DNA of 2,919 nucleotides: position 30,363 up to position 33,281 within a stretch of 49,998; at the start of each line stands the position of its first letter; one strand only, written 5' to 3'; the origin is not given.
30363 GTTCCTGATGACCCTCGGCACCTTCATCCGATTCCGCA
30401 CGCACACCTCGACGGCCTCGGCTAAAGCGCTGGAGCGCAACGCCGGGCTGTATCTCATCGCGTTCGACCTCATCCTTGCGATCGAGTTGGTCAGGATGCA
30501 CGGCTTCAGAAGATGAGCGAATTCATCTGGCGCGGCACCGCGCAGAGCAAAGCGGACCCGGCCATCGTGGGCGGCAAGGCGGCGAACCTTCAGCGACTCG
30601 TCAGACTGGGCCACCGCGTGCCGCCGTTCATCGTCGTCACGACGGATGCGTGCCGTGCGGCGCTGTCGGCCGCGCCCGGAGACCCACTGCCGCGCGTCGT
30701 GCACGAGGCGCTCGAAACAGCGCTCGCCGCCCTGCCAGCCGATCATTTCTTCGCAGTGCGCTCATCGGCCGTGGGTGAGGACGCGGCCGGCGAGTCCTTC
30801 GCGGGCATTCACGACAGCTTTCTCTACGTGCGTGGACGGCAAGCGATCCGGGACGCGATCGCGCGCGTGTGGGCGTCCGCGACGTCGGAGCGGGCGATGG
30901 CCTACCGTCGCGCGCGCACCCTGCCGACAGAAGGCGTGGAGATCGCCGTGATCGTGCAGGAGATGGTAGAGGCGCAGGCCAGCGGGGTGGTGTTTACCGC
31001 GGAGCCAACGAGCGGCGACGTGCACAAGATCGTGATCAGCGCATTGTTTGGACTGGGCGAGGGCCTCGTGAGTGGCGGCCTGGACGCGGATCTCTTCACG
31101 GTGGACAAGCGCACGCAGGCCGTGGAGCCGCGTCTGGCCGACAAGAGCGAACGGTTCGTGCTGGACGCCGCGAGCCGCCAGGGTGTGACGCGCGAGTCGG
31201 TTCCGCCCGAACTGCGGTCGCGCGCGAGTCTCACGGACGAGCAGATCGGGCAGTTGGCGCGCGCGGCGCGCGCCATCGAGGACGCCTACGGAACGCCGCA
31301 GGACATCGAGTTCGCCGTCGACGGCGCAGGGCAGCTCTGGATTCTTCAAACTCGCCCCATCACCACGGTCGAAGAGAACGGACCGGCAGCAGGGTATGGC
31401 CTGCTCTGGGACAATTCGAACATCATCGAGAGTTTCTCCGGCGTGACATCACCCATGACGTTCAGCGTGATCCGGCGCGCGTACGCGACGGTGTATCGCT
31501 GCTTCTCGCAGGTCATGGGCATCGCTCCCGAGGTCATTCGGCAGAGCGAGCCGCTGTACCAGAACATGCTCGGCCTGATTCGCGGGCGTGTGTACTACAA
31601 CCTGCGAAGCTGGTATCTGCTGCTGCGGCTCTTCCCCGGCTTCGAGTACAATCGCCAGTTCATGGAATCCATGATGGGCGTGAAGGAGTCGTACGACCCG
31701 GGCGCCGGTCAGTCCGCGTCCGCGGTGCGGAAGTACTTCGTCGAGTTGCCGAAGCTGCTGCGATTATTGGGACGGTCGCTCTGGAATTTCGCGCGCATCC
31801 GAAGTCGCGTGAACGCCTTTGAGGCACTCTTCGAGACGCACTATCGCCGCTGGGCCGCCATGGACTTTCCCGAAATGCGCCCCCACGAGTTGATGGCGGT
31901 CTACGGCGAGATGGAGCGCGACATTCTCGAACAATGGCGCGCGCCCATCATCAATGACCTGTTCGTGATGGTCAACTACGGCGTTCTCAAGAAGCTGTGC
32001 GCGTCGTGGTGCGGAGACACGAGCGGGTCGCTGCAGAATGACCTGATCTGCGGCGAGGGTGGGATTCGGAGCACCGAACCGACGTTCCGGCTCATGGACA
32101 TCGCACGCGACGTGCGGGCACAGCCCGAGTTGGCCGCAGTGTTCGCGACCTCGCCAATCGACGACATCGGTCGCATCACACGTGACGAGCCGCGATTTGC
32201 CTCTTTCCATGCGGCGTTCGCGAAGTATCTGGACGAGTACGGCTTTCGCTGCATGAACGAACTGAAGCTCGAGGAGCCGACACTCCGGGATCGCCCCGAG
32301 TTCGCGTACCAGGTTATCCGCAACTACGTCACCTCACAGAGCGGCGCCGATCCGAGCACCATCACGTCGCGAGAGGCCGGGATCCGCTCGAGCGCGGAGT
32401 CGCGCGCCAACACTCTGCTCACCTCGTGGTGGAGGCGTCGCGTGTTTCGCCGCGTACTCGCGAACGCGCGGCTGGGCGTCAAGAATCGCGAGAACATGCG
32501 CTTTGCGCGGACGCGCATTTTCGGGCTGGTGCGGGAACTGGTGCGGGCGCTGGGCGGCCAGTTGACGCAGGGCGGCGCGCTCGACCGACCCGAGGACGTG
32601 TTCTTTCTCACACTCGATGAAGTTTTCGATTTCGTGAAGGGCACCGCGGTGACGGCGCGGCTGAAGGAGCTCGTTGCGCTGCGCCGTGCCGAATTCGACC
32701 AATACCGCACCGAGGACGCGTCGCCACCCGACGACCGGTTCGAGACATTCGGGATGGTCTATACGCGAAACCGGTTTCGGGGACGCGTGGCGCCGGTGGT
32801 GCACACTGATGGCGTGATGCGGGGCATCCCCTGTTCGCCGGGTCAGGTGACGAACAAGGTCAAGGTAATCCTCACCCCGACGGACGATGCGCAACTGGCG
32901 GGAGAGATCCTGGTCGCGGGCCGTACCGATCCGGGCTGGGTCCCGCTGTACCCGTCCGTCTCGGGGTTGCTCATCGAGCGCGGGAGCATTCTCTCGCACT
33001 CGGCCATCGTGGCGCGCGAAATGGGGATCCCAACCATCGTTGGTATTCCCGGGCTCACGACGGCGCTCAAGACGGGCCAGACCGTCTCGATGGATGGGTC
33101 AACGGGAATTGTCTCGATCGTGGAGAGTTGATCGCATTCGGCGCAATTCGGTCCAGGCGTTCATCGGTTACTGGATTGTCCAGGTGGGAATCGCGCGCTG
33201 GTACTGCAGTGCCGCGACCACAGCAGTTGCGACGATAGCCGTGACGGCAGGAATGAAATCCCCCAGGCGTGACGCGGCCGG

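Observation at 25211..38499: Two convergent, translationally coupled operons mixing isoprenoid, acyl-activating and head-group enzymes: candidate uncharacterised lipid or surface-metabolite pathway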

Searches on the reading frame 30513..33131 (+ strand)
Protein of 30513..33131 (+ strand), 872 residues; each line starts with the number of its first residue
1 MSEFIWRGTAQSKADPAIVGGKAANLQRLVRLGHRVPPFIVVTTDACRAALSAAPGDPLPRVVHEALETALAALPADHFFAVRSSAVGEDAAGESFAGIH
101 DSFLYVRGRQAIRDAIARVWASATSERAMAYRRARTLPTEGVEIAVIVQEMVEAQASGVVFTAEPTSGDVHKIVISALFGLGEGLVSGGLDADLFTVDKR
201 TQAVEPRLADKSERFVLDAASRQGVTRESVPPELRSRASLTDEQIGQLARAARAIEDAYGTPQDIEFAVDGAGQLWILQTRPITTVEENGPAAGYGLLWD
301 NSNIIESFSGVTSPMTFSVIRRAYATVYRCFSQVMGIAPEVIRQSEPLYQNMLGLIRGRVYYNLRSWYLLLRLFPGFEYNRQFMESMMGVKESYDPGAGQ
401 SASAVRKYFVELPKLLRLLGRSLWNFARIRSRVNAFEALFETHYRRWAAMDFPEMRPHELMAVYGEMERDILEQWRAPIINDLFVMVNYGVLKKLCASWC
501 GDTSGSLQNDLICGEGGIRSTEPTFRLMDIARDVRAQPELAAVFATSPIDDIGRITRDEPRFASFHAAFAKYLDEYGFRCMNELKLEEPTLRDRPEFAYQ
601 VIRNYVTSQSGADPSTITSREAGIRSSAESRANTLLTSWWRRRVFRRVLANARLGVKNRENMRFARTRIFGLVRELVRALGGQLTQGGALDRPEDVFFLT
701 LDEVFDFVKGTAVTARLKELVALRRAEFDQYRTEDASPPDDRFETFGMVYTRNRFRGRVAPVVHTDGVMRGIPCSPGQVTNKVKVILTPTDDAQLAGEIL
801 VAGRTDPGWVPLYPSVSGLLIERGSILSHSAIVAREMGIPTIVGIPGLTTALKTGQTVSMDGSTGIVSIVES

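Call 3: search_protein_families(library=pfam, proteins=[window:30513-33131:+], max_evalue=0.01)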
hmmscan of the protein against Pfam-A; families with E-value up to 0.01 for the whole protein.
window:30513-33131:+ (872 aa): 2 families
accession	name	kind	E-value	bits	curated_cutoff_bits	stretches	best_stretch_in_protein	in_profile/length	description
PF01326.24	PPDK_N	-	1.9e-74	251.3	27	2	58-288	76-314/328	Pyruvate phosphate dikinase, AMP/ATP-binding domain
PF00391.29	PEP-utilizers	-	1.3e-23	82.8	23.1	1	797-865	4-72/72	PEP-utilising enzyme, mobile domain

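Call 4: search_protein_families(library=ncbifam, proteins=[window:30513-33131:+], max_evalue=0.01)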
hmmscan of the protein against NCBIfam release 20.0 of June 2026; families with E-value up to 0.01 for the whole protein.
window:30513-33131:+ (872 aa): 27 families (the best 25 are shown)
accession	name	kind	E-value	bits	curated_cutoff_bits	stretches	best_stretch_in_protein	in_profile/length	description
NF004881.0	PRK06241.2-2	equivalog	2.5e-260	866.5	883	1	57-871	87-891/898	phosphoenolpyruvate synthase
NF004883.0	PRK06241.2-4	equivalog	4.6e-210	700.2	1063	1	58-868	104-911/928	phosphoenolpyruvate synthase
NF004882.0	PRK06241.2-3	equivalog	6.1e-121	405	850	2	239-870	233-819/827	phosphoenolpyruvate synthase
NF052632.1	undecylprod_RedH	equivalog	8e-119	397.9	1350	1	10-871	8-879/880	undecylprodigiosin ligase RedH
NF004878.0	PRK06241.1-3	subfamily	2.4e-108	363.4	945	2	59-286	91-314/891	phosphoenolpyruvate synthase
NF052631.1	prodigiosin_PigC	equivalog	1.9e-105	353.7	1300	1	11-869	8-881/883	prodigiosin ligase PigC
NF004877.0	PRK06241.1-2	subfamily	1.9e-99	334.2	866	2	59-286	92-315/869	phosphoenolpyruvate synthase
NF041857.1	RIF_Ptrans_rph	equivalog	1.5e-98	331.2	999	2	59-286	90-313/864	rifamycin-inactivating phosphotransferase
NF005057.0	PRK06464.1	equivalog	7.5e-85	285.5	598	2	63-289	101-341/798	phosphoenolpyruvate synthase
NF004879.0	PRK06241.1-4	equivalog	1.2e-81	275.1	976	2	59-286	92-315/868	phosphoenolpyruvate synthase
TIGR01418.1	PEP_synth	equivalog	7e-80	269.4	739.75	2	58-289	91-335/784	pyruvate, water dikinase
NF000283.1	RPH_KJ151292.1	equivalog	4e-76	256.9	1700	2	57-286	91-316/865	rifamycin-inactivating phosphotransferase Rph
NF004880.0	PRK06241.2-1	equivalog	1.2e-71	241.8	972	2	56-286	83-283/837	phosphoenolpyruvate synthase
NF004531.0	PRK05878.1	equivalog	3.3e-27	95.3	456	4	766-867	351-454/534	pyruvate, phosphate dikinase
NF004520.0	PRK05865.1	equivalog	9e-27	93.3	1509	1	502-871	517-838/854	sugar epimerase family protein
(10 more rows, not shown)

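Call 22: search_solved_structures(query=window:30513-33131:+, max_evalue=1e-10)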
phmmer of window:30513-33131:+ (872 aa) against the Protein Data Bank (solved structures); distinct sequences matched with E-value up to 1e-10: 9.
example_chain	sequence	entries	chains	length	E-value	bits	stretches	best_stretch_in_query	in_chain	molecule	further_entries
5fbs_A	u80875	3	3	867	8.4e-70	239.2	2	78-286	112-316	Phosphoenolpyruvate synthase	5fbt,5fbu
5hv2_A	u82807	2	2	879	8.5e-70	239.2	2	78-286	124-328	Phosphoenolpyruvate synthase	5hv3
5hv1_A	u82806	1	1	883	9.1e-70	239.1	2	78-286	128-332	Phosphoenolpyruvate synthase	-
8a8e_A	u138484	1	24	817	4.3e-58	200.5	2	77-292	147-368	Phosphoenolpyruvate synthase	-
9dae_A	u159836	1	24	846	3.4e-50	174.3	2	72-270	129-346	Phosphoenolpyruvate synthase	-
2ols_A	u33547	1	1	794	7.3e-48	166.6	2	74-287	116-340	Phosphoenolpyruvate synthase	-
5hv6_A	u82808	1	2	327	2.4e-39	138.5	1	78-285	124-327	Phosphoenolpyruvate synthase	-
9goj_A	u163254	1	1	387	9.2e-32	113.4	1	80-286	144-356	Phosphoenolpyruvate synthase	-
1vbg_A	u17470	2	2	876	1.2e-11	46.8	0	764-849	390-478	pyruvate,orthophosphate dikinase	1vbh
